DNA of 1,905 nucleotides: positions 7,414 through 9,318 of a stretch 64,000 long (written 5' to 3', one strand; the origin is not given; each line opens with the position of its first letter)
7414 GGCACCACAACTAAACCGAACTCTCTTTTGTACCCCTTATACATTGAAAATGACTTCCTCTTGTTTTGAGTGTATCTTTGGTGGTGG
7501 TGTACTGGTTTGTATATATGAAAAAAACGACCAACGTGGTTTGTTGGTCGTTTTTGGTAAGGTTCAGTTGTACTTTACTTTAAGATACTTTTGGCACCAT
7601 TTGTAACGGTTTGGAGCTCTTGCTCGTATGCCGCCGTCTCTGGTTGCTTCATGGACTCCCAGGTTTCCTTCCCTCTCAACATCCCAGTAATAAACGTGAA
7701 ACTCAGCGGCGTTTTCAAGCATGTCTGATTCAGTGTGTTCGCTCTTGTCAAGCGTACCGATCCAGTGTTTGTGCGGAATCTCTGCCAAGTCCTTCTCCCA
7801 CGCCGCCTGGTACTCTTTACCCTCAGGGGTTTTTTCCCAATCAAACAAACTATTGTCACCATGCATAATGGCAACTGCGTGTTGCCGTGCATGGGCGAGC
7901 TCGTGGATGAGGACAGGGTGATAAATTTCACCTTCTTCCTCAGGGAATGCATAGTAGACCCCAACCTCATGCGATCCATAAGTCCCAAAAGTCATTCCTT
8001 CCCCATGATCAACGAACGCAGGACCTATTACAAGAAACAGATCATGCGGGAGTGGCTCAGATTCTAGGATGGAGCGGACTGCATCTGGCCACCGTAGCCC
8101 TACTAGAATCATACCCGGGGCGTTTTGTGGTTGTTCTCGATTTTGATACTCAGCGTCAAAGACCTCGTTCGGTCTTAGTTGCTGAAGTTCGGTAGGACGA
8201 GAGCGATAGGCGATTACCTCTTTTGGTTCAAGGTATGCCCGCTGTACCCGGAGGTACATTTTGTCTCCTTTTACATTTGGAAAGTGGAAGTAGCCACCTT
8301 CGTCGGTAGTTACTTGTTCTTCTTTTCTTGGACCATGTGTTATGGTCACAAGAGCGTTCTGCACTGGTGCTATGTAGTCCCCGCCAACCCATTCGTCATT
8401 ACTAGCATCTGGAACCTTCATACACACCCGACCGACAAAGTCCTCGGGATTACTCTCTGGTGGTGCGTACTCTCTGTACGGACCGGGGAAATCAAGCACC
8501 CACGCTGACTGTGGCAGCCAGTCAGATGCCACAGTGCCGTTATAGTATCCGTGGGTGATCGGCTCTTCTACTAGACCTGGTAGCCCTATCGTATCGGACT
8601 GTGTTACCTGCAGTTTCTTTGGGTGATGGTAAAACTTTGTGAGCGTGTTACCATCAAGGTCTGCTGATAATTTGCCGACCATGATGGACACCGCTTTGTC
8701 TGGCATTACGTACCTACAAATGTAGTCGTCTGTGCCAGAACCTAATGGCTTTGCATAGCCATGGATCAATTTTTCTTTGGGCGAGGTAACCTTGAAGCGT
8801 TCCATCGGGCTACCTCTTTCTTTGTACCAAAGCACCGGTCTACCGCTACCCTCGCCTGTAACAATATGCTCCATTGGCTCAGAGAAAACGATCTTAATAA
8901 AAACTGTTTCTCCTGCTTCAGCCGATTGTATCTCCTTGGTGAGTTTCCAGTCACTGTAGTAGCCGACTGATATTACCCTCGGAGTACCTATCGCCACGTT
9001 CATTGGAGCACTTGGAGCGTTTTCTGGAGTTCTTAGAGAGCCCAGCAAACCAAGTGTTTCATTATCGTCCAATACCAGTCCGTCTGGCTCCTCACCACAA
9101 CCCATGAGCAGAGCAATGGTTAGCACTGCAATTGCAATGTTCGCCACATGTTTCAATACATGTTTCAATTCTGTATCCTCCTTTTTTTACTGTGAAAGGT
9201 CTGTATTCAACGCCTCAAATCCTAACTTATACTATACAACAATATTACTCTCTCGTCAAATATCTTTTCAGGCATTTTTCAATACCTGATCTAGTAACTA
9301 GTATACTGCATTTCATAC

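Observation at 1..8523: Giant gene 1 is bracketed by about 1.2-kb inverted copies of a peptidase gene, with a third peptidase fragment at the junction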

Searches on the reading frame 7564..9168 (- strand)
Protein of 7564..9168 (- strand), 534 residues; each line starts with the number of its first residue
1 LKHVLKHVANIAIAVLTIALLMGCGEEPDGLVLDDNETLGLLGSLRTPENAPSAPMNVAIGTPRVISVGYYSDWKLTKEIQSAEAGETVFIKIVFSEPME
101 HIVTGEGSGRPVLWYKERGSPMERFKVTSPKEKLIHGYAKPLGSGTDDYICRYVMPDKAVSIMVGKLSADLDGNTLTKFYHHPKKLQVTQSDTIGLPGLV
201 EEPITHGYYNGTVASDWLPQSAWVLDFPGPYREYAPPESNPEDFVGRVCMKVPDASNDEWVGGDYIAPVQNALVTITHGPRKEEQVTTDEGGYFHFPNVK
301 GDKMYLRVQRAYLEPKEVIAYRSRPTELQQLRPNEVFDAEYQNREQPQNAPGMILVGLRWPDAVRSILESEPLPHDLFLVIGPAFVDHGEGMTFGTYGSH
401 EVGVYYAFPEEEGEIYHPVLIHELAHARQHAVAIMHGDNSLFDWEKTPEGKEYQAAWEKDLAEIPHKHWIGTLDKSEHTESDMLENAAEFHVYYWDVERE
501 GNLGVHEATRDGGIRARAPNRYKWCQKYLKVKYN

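Call 7: search_protein_families(library=pfam, proteins=[window:7564-9168:-], max_evalue=0.01)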
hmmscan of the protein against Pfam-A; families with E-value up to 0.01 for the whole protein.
window:7564-9168:- (534 aa): 2 families
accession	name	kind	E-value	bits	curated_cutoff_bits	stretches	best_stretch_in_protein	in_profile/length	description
PF13620.12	CarboxypepD_reg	-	1.4e-05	25.8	32.3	1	267-317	12-63/82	Carboxypeptidase regulatory-like domain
PF20598.4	DUF6795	-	0.0088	16.8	27.4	0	268-300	11-47/103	Domain of unknown function (DUF6795)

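Call 12: find_homologous_proteins(query=window:7564-9168:-, max_evalue=0.001)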
Query window:7564-9168:- (534 aa): 43 proteins with E <= 0.001 among 8000 candidates.
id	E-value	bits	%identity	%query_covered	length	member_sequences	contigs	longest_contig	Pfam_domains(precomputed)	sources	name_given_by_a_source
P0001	0.0e+0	1243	100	99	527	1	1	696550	PF13620.13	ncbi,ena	-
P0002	2.5e-187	642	58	96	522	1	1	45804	-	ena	-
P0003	5.9e-182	624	79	63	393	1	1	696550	-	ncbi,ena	-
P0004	2.2e-177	609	54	96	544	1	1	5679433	-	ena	-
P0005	1.2e-170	587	48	88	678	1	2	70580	-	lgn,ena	-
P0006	6.7e-170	584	53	100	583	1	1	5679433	-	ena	-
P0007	1.1e-149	518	50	96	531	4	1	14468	-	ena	-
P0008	2.6e-144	500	45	100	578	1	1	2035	-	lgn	-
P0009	7.1e-140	485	46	100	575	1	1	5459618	-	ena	-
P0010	4.2e-139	483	46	97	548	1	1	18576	-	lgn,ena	-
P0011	4.2e-137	476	43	100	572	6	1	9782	-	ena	-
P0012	8.2e-137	475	45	100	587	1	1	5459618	-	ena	-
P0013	6.3e-133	462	44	97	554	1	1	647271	-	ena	-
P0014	1.2e-131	458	62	63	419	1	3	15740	PF13620.13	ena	-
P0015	4.9e-131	456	44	99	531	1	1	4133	-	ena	-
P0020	4.7e-124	433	60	63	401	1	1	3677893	PF13620.13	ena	-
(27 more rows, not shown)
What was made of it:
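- Both proteins are deposited separately from one 696,550-bp contig (call 12).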

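Call 13: find_encoding_contigs(protein=P0003, flank=10000, max_places=4)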
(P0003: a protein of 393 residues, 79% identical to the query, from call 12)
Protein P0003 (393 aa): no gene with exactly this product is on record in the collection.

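Call 15: find_encoding_contigs(protein=P0001, flank=10000, max_places=4)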
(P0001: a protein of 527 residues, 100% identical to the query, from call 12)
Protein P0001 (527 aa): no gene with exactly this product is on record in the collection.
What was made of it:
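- On Long inverted repeat made of paralogous genes (homologous-recombination substrate): No reads are available, and the source contig could not be fetched (calls 13, 15).
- The DNA upstream of pepA lies outside the window and could not be fetched (calls 13, 15).
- Tried and rejected: Fetching the source contig through the exact proteins P0003 and P0001 failed: they are not on record (calls 13, 15).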

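Call 17: find_related_loci(query=A1, collection=genome_contigs, flank=10000)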
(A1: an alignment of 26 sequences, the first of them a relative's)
Query A1 (527 aa) in genome_contigs; peptide patterns used: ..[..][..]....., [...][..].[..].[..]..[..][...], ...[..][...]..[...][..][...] (x = any residue, [..] = any of these).
91 stretches matched a pattern; 19 encode a relative of the query (tblastn E <= 1e-3); 18 distinct loci.
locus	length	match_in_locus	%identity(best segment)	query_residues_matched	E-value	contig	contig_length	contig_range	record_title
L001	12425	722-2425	43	1-526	3e-129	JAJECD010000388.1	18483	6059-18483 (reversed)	MAG: Candidatus Poribacteria bacterium isolate jk18x9bins.85 k141_127208, whole genome shotgun sequence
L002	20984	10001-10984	58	197-527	6e-122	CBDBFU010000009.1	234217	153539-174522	MAG: Candidatus Poribacteria bacterium isolate 0db8f60b-b66d-466f-879a-884326031337 genome assembly, contig: contig_9, w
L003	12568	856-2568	40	4-526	7e-117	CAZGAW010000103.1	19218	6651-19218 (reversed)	MAG TPA_asm: uncultured bacterium isolate SRP109090_co1_253 genome assembly, contig: NODE_4056_length_19218_cov_19.33924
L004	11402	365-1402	54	190-527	1e-111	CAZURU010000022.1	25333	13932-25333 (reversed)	MAG TPA_asm: uncultured bacterium isolate SRP109090_co2_4 genome assembly, contig: NODE_2593_length_25333_cov_7.666508,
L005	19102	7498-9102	45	6-527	1e-123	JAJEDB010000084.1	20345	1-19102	MAG: Candidatus Poribacteria bacterium isolate jk18xAbins.50 k141_1529790, whole genome shotgun sequence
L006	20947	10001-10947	54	197-527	1e-68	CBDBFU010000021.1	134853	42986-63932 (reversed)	MAG: Candidatus Poribacteria bacterium isolate 0db8f60b-b66d-466f-879a-884326031337 genome assembly, contig: contig_21,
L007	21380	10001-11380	32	4-527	4e-62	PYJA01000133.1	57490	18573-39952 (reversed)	MAG: Candidatus Poribacteria bacterium isolate PCPOR2a Ga0207197_1133, whole genome shotgun sequence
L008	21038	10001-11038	52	197-527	9e-106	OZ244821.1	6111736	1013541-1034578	MAG: Candidatus Poribacteria bacterium isolate f8e195d4-717b-4ac2-aaf5-fcbd41c48ae0 genome assembly, chromosome: 1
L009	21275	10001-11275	30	58-525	1e-47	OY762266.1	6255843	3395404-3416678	MAG: Candidatus Poribacteria bacterium isolate f15cbddf-0c87-47e8-aab1-4ca568006f86 genome assembly, chromosome: 1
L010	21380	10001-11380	27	4-522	1e-47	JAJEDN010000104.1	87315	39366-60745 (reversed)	MAG: Candidatus Poribacteria bacterium isolate p16x33bins.23 k141_1397740, whole genome shotgun sequence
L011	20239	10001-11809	28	2-523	1e-47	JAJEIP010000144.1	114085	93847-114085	MAG: Candidatus Poribacteria bacterium isolate p16x65bins.2 k141_957261, whole genome shotgun sequence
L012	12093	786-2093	31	38-525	1e-54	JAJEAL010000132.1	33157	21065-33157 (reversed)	MAG: Candidatus Poribacteria bacterium isolate jk18x7bins.5 k141_2947685, whole genome shotgun sequence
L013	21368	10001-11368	32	56-525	7e-63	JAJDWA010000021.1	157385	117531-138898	MAG: Candidatus Poribacteria bacterium isolate jk18x22bins.76 k141_777041, whole genome shotgun sequence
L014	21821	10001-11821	28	4-523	4e-43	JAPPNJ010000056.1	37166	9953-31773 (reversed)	MAG: Candidatus Poribacteria bacterium isolate RHO3_bin_69 NODE_2188_length_37166_cov_17.689742, whole genome shotgun se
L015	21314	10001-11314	28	25-525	4e-42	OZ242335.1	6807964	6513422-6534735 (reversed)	MAG: Candidatus Poribacteria bacterium isolate 0e18bbbf-3c5b-4f4e-9be4-718f64127597 genome assembly, chromosome: 1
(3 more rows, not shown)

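Call 24: find_encoding_contigs(protein=P0014, flank=10000, max_places=3)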
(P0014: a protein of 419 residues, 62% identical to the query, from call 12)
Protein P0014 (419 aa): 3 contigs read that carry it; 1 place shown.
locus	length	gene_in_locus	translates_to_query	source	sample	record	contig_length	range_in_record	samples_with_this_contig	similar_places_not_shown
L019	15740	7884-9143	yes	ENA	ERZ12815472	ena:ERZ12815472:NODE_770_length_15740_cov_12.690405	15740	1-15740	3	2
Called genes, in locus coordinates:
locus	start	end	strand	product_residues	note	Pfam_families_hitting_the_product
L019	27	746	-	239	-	PF00702:Hydrolase, PF13419:HAD_2, PF13242:Hydrolase_like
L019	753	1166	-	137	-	-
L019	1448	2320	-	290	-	-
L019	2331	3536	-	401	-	PF00202:Aminotran_3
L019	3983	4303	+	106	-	-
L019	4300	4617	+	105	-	PF21716:dnstrm_HI1420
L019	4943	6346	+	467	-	PF05721:PhyH, PF02985:HEAT (faint), PF13513:HEAT_EZ (faint), PF12717:Cnd1 (faint), PF00514:Arm (faint), PF13646:HEAT_2, PF01602:Adaptin_N (faint), PF13646:HEAT_2, +1 more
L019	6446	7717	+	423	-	-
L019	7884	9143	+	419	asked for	PF13620:CarboxypepD_reg (faint)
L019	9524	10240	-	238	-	PF00106:adh_short, PF08659:KR, PF13561:adh_short_C2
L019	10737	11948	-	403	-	PF12704:MacB_PCD, PF02687:FtsX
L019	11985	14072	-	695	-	PF25917:BSH_RND, PF25973:BSH_CzcB (faint), PF25881:HH_YBHG, PF25954:Beta-barrel_RND_2 (weak), PF25990:Beta-barrel_YknX (weak)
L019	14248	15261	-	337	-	PF00248:Aldo_ket_red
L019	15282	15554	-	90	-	-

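Call 25: find_encoding_contigs(protein=P0020, flank=10000, max_places=3)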
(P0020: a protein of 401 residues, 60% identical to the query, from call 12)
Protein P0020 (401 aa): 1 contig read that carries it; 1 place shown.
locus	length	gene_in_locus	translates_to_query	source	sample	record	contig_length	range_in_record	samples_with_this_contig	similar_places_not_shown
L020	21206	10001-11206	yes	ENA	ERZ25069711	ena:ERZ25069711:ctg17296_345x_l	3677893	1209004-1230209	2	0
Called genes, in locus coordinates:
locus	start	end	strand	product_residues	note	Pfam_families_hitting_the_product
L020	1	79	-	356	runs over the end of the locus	PF00890:FAD_binding_2 (faint), PF07992:Pyr_redox_2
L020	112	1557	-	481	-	PF20695:UbiD_N, PF01977:UbiD, PF20696:UbiD_C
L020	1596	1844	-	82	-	-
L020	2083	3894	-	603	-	PF13432:TPR_16 (weak), PF00515:TPR_1, PF07719:TPR_2 (weak), PF13414:TPR_11 (weak), PF13432:TPR_16, PF13414:TPR_11, PF13432:TPR_16, PF14559:TPR_19, +35 more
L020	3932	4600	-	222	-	PF06439:3keto-disac_hyd, PF13385:Laminin_G_3 (weak)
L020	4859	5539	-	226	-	PF06439:3keto-disac_hyd, PF13385:Laminin_G_3 (weak), PF21708:Glyco_hydro_59_C (faint)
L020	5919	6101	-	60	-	-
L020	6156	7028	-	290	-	PF05721:PhyH (faint)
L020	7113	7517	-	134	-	PF00202:Aminotran_3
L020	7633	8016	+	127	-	-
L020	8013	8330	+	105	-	PF21716:dnstrm_HI1420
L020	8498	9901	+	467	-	PF05721:PhyH, PF13513:HEAT_EZ (faint), PF12717:Cnd1 (faint), PF00514:Arm (faint), PF13646:HEAT_2 (weak), PF01602:Adaptin_N (faint), PF02985:HEAT (weak), PF13646:HEAT_2, +1 more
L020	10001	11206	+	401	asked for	PF13620:CarboxypepD_reg (faint)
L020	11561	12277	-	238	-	PF00106:adh_short, PF08659:KR, PF13561:adh_short_C2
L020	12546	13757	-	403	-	PF12704:MacB_PCD, PF02687:FtsX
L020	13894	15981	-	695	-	PF25917:BSH_RND, PF25973:BSH_CzcB (faint), PF25881:HH_YBHG, PF25954:Beta-barrel_RND_2 (weak), PF25990:Beta-barrel_YknX (weak)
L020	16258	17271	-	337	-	PF00248:Aldo_ket_red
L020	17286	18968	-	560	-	PF02463:SMC_N (faint), PF13175:AAA_15, PF13476:AAA_23 (weak), PF13304:AAA_21, PF13175:AAA_15 (weak)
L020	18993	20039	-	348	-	PF01408:GFO_IDH_MocA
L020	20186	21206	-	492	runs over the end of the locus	PF00450:Peptidase_S10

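Call 31: find_related_loci(query=A1, collection=metagenome_contigs, flank=10000)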
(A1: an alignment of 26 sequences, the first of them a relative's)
Query A1 (527 aa) in metagenome_contigs; peptide patterns used: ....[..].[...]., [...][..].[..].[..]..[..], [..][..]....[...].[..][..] (x = any residue, [..] = any of these).
257 stretches matched a pattern; 1 encode a relative of the query (tblastn E <= 1e-3); 1 distinct loci.
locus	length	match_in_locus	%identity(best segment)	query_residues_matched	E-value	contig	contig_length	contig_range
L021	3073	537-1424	36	217-525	4e-45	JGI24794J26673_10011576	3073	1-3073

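Call 41: predict_structure(alignment_id=A1)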
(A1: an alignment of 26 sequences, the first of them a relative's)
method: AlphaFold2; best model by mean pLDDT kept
length: 527 residues; sequences in the alignment: 26
mean_pLDDT: 80.1   pTM: 0.62
mean pLDDT of the five models: 80.1, 78.6, 75.7, 71.9, 70.0
residues with pLDDT >= 90: 242; 70-90: 172; 50-70: 52; < 50: 61
segments of 3 or more residues with pLDDT < 50: 1-52, 184-191
pLDDT, mean of each block of 10 residues (from residue 1): 33 31 32 27 33 76 93 90 95 79 90 91 87 87 94 93 91 92 51 73 82 70 77 92 74 71 92 91 93 93 91 92 90 75 88 90 93 77 69 87 82 94 96 94 97 93 82 86 87 57 79 94 74
secondary structure, 60 per line:
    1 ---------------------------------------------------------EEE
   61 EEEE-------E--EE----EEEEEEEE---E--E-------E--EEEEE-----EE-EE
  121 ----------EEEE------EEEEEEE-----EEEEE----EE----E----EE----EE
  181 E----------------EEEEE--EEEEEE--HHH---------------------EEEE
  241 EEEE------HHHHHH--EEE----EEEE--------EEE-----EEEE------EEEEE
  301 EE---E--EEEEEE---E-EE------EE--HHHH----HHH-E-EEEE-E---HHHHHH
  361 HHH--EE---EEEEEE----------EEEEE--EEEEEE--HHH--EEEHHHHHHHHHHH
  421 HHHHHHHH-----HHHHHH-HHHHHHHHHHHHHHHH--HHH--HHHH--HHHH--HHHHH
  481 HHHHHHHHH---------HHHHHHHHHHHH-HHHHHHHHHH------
elements in order: E58-64 E81-88 E106-110 E131-134 E141-147 E153-157 E179-181 E198-202 E205-210 E237-244 H251-256 E259-261 E266-269 E278-280 E286-289 E296-302 E309-314 H332-335 E346-349 H355-363 E371-376 E387-391 E394-399 E407-409 H410-428 H434-439 H441-456 H464-467 H470-473 H476-489 H499-510 H512-521

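Call 45: search_solved_structures(query=A1, max_evalue=1)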
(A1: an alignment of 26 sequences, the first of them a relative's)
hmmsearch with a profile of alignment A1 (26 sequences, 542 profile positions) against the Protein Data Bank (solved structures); distinct sequences matched with E-value up to 1: 0.

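Call 48: fold_search(model_id=the predicted structure, library=pdb)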
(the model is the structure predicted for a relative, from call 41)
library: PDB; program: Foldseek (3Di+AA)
matches with E <= 10: 1333; with E <= 0.001: 36
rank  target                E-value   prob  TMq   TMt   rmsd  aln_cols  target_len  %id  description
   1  9cpt_L                1.8e-04  0.92  0.14  0.28  14.1       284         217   12  Crystal structure of SARS-CoV-2 receptor binding domain in complex with antibodies M22-92 and CC12.3 (released 2025-06-25)
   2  4zjg                  2.2e-04  0.98  0.16  0.26  17.9       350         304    9  Crystal structure of native alpha-2-macroglobulin from Escherichia coli spanning domains MG0-NIE-MG1. (released 2015-06-10)
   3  8wxd_A                2.2e-04  0.75  0.14  0.16  16.9       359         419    7  Crystal Structure of shaft pilin PilA from Streptococcus sanguinis (released 2025-05-07)
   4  4fl4_L                2.3e-04  0.89  0.14  0.20  14.5       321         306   14  Scaffoldin conformation and dynamics revealed by a ternary complex from the Clostridium thermocellum cellulosome (released 2012-06-27)
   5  6mnq_L                2.7e-04  0.92  0.14  0.28  18.1       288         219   12  Rhesus macaque anti-HIV V3 antibody DH727.2 with gp120 V3 ZAM18 peptide (released 2019-07-24)
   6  7jwp_P                3.1e-04  0.91  0.14  0.29  14.2       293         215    9  Fab CJ11 in complex IL-18 peptide liberated by Caspase cleavage (released 2021-03-24)
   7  6moe_D                3.3e-04  0.95  0.14  0.26  10.6       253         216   12  Monomeric DARPin E2 complex with EpoR (released 2019-06-05)
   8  8d48_L                3.3e-04  0.84  0.13  0.27  17.1       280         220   11  sd1.040 Fab in complex with SARS-CoV-2 Spike 2P glycoprotein (released 2023-01-25)
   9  4uzg                  3.5e-04  0.38  0.09  0.16  20.3       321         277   11  Crystal structure of group B streptococcus pilus 2b backbone protein SAK_1440 (released 2015-05-13)
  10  5jxe_C                4.1e-04  0.84  0.13  0.27  17.6       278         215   12  Human PD-1 ectodomain complexed with Pembrolizumab Fab (released 2016-08-10)
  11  9gry_B                4.4e-04  0.89  0.13  0.26  21.7       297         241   11  Cryo-EM structure of human SLC35B1-Q113F variant with AMP-PNP (released 2025-05-21)
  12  9cpr_L                4.9e-04  0.87  0.14  0.28  14.0       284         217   12  Crystal structure of SARS-CoV-2 receptor binding domain in complex with antibodies M22-90 and CC12.3 (released 2025-06-25)
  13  5a42                  5.9e-04  0.95  0.16  0.06  20.5       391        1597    9  Cryo-EM single particle 3D reconstruction of the native conformation of E. coli alpha-2-macroglobulin (ECAM) (released 2015-07-29)
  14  6lbh_D                5.9e-04  0.87  0.13  0.28  17.4       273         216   10  Cryo-EM structure of the MgtE Mg2+ channel under Mg2+-free conditions (released 2021-04-14)
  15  6pe8_B                5.9e-04  0.80  0.14  0.27  14.9       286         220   11  Crystal structure of CD40/ABBV-323 FAB complex (released 2019-08-14)
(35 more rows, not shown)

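Call 54: search_protein_families(library=ncbifam, proteins=[window:7564-9168:-], max_evalue=0.01)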
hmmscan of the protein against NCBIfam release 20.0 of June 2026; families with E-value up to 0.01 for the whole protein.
window:7564-9168:- (534 aa): 0 families

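Call 56: find_encoding_contigs(protein=P0002, flank=10000, max_places=3)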
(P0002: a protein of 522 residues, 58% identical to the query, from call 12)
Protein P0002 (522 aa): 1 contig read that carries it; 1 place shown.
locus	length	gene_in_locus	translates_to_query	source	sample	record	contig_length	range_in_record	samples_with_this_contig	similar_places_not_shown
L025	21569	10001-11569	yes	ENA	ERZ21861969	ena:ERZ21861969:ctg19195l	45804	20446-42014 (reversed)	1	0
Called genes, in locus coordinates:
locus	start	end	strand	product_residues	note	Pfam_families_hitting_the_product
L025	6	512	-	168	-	PF01936:NYN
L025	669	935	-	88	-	PF00312:Ribosomal_S15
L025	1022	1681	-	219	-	-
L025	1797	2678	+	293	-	PF02899:Phage_int_SAM_1, PF13495:Phage_int_SAM_4 (faint), PF00589:Phage_integrase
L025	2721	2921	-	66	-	-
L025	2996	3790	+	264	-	PF03372:Exo_endo_phos, PF14529:Exo_endo_phos_2 (faint)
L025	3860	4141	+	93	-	PF18929:DUF5678 (weak)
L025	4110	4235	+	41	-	-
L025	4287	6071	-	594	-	PF00009:GTP_EFTU, PF01926:MMR_HSR1 (weak), PF14492:EFG_III (faint), PF00679:EFG_C, PF06421:LepA_C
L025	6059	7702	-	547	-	PF03023:MurJ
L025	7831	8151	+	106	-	-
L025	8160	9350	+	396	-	PF01381:HTH_3 (weak), PF06114:Peptidase_M78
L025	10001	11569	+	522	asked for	-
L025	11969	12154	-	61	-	-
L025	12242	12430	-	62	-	-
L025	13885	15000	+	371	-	PF20658:MSG_insertion (faint), PF23312:UBA_SIK3 (faint)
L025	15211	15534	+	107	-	-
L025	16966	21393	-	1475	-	-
